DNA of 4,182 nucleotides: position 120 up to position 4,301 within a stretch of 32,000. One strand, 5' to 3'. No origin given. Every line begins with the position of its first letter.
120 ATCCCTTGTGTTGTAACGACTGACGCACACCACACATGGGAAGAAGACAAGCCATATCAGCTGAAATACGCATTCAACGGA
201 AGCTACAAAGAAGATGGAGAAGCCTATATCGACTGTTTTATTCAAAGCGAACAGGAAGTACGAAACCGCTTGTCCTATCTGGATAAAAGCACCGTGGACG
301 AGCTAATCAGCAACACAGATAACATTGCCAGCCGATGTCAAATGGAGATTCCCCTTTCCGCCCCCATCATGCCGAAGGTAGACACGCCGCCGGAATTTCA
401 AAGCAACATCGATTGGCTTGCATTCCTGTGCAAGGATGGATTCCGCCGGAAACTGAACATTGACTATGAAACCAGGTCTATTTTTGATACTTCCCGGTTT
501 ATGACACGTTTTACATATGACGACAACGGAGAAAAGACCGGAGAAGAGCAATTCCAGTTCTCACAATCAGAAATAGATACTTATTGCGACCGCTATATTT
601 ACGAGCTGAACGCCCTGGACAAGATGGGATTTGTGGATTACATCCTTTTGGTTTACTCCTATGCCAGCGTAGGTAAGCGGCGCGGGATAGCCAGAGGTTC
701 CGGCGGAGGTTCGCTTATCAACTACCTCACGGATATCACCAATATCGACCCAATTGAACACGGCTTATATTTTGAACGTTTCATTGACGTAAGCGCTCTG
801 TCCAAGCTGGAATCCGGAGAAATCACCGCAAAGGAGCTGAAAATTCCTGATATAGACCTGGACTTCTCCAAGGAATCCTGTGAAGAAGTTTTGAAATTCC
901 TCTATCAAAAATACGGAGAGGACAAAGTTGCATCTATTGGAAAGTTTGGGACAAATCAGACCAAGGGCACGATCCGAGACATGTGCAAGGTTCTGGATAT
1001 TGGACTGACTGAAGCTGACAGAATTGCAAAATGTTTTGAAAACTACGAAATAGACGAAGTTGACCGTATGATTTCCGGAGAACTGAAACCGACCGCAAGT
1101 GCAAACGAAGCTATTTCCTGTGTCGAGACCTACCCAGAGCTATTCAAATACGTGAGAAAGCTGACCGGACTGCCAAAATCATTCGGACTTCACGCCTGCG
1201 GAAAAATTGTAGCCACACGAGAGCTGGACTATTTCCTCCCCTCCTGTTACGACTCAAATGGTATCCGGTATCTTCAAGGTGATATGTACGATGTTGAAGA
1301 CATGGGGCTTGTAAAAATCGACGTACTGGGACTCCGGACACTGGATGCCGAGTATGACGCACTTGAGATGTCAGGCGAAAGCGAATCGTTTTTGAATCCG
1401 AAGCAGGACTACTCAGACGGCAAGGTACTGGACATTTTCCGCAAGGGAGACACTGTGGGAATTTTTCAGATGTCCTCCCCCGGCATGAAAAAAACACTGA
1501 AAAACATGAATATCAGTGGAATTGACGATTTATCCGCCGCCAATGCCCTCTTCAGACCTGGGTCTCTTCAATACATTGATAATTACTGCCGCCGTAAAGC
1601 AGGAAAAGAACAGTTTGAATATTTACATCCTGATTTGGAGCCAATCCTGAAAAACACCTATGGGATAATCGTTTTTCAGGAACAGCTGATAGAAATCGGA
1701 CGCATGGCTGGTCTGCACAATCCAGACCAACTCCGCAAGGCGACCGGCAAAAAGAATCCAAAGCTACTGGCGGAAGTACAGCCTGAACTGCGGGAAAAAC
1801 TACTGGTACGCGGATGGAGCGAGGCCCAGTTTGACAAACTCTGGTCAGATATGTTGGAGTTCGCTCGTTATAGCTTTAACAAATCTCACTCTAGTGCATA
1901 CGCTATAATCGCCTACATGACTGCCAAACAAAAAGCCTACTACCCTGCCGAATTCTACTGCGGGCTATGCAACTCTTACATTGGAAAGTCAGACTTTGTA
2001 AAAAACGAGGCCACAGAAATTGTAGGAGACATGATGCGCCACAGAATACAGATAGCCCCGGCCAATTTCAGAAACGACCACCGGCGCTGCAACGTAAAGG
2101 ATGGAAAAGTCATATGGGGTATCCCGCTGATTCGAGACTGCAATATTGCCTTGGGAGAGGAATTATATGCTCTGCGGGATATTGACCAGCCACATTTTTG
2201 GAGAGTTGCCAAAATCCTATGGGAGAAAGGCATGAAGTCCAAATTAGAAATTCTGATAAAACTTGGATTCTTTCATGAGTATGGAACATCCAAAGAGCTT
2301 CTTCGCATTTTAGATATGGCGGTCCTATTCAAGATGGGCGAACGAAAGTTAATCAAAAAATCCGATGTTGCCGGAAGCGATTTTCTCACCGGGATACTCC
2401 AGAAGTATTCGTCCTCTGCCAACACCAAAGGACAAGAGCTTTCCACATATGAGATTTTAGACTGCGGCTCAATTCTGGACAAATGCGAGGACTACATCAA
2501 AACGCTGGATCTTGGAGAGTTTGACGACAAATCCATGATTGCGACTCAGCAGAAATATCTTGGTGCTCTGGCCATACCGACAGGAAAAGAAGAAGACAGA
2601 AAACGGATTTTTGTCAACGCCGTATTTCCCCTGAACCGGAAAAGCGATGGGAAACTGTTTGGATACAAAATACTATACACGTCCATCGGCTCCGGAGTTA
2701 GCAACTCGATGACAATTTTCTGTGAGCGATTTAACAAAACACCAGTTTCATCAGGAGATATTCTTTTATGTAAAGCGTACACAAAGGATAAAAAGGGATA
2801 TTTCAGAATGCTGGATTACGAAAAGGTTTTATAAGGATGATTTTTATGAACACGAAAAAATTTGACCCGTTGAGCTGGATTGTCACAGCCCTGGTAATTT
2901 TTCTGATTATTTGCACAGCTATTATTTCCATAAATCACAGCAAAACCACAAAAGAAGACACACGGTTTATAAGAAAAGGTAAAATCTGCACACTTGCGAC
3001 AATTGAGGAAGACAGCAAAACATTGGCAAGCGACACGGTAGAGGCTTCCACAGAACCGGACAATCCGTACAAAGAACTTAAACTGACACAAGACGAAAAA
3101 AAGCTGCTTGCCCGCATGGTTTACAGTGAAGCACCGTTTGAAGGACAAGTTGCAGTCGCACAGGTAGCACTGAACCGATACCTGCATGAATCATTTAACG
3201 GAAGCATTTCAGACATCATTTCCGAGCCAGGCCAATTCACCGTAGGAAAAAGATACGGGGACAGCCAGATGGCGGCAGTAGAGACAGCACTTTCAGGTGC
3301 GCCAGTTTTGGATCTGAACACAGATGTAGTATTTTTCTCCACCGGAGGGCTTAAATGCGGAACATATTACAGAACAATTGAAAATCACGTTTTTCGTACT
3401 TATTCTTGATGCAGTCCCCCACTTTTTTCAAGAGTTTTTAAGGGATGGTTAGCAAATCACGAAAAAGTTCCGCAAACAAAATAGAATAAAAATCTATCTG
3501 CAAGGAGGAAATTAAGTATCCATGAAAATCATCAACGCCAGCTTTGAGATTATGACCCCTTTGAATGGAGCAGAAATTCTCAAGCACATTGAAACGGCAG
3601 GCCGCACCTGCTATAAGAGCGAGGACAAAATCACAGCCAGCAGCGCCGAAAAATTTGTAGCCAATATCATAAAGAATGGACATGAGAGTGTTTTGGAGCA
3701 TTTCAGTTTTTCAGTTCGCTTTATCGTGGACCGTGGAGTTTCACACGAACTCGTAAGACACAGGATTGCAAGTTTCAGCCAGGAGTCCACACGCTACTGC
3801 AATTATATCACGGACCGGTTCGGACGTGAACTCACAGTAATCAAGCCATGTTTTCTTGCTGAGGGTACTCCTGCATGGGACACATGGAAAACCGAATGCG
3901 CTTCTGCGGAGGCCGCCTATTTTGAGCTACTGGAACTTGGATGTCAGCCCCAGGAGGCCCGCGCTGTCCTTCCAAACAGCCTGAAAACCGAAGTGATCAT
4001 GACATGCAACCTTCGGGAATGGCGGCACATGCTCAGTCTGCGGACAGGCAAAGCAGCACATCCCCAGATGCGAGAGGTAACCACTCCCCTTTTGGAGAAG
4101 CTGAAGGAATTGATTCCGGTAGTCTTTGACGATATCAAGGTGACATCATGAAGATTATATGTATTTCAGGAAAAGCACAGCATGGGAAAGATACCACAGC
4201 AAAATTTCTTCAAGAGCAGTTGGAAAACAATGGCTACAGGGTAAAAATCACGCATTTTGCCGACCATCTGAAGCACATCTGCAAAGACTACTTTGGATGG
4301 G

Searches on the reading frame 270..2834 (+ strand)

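Call 41: search_protein_families(library=phrogs, max_evalue=0.00001, proteins=[window:270-2834:+])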
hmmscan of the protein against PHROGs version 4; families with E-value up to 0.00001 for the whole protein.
window:270-2834:+ (854 aa): 7 families
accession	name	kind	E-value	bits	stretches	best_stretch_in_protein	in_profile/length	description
phrog_405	-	DNA, RNA and nucleotide metabolism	4e-175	585.7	1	3-771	295-993/1190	DNA polymerase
phrog_11165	-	DNA, RNA and nucleotide metabolism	6.2e-75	253.7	1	97-623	32-562/782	DNA polymerase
phrog_12219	-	DNA, RNA and nucleotide metabolism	1.8e-64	219.4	1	193-637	2-489/823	DNA polymerase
phrog_21652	-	DNA, RNA and nucleotide metabolism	1e-48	167.1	1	137-509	29-426/476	DNA polymerase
phrog_13169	-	DNA, RNA and nucleotide metabolism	2.1e-11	44.4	1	98-179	328-416/463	DNA polymerase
phrog_4335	-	unknown function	7.1e-09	36.3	1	514-615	11-107/421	-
phrog_7513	-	unknown function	2e-08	34.6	1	4-172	280-444/461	-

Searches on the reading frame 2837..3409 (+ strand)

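Call 41: search_protein_families(library=phrogs, max_evalue=0.00001, proteins=[window:2837-3409:+])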
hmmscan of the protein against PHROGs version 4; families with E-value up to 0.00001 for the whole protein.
window:2837-3409:+ (190 aa): 2 families
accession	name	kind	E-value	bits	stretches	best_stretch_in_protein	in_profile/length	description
phrog_14642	-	lysis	8.5e-12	46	1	56-135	70-153/215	endolysin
phrog_17417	-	unknown function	3e-07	31.4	1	15-189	9-191/192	-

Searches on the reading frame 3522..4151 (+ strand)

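Call 41: search_protein_families(library=phrogs, max_evalue=0.00001, proteins=[window:3522-4151:+])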
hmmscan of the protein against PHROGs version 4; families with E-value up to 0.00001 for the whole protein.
window:3522-4151:+ (209 aa): 3 families
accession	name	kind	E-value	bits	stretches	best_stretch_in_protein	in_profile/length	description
phrog_85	-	DNA, RNA and nucleotide metabolism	9.3e-53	180.9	1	20-205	388-583/866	thymidylate synthase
phrog_22708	-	DNA, RNA and nucleotide metabolism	3.9e-14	53.6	1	16-94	40-125/242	thymidylate synthase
phrog_10644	-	DNA, RNA and nucleotide metabolism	2.9e-09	38.2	1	125-186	74-135/160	thymidylate synthase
